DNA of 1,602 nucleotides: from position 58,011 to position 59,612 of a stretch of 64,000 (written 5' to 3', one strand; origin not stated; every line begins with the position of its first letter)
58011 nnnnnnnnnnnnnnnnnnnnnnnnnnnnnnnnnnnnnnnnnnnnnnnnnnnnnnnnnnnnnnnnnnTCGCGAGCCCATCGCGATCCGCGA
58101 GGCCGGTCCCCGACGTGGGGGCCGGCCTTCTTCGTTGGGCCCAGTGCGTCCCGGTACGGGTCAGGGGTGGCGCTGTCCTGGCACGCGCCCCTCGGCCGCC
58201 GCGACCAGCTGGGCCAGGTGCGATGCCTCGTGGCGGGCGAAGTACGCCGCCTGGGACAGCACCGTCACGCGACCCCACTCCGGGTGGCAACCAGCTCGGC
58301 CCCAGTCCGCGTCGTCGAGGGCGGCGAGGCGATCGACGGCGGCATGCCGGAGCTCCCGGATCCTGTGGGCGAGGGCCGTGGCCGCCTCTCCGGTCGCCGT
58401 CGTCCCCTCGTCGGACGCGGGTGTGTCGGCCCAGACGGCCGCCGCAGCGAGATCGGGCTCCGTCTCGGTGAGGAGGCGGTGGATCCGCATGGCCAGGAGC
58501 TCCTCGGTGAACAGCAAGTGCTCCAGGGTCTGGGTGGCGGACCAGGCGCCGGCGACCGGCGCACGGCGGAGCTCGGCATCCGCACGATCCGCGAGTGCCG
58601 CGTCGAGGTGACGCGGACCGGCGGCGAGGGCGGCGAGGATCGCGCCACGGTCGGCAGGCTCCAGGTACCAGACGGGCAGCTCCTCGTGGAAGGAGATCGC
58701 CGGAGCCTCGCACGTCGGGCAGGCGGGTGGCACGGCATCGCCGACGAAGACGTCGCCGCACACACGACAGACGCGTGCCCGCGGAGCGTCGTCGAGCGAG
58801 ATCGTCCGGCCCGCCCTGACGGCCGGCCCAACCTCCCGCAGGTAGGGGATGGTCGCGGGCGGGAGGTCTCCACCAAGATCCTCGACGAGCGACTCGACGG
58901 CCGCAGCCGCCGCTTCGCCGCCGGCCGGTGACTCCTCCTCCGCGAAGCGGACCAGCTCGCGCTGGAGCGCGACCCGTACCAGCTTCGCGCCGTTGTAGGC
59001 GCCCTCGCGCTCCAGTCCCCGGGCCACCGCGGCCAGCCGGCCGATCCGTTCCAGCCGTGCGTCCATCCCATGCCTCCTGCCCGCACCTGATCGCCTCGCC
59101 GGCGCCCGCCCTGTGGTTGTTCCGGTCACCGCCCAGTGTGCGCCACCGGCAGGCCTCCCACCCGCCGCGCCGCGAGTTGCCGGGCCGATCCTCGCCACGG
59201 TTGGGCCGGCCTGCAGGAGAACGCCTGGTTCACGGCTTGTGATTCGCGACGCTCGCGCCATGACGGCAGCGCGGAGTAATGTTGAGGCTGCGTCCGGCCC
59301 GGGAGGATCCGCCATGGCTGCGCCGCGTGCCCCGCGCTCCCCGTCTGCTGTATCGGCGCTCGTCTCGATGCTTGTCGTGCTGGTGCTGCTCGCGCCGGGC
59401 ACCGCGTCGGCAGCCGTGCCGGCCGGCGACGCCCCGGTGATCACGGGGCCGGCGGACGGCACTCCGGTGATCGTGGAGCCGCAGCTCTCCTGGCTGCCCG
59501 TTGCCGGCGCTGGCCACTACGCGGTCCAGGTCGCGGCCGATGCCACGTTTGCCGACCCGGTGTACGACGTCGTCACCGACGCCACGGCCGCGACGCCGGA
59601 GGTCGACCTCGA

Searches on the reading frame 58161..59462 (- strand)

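Call 11: search_protein_families(library=pfam, proteins=[window:58161-59462:-], max_evalue=0.01)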
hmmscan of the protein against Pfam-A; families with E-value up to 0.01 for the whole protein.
window:58161-59462:- (433 aa): 2 families
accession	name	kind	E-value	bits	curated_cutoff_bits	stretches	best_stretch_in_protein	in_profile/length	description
PF12867.12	DinB_2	-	8.4e-16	59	24.8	1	279-419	2-128/128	DinB superfamily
PF21349.2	RUBY_RBDX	-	6.1e-06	26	26.5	1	231-258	2-29/30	Rubrerythrin, rubredoxin-like domain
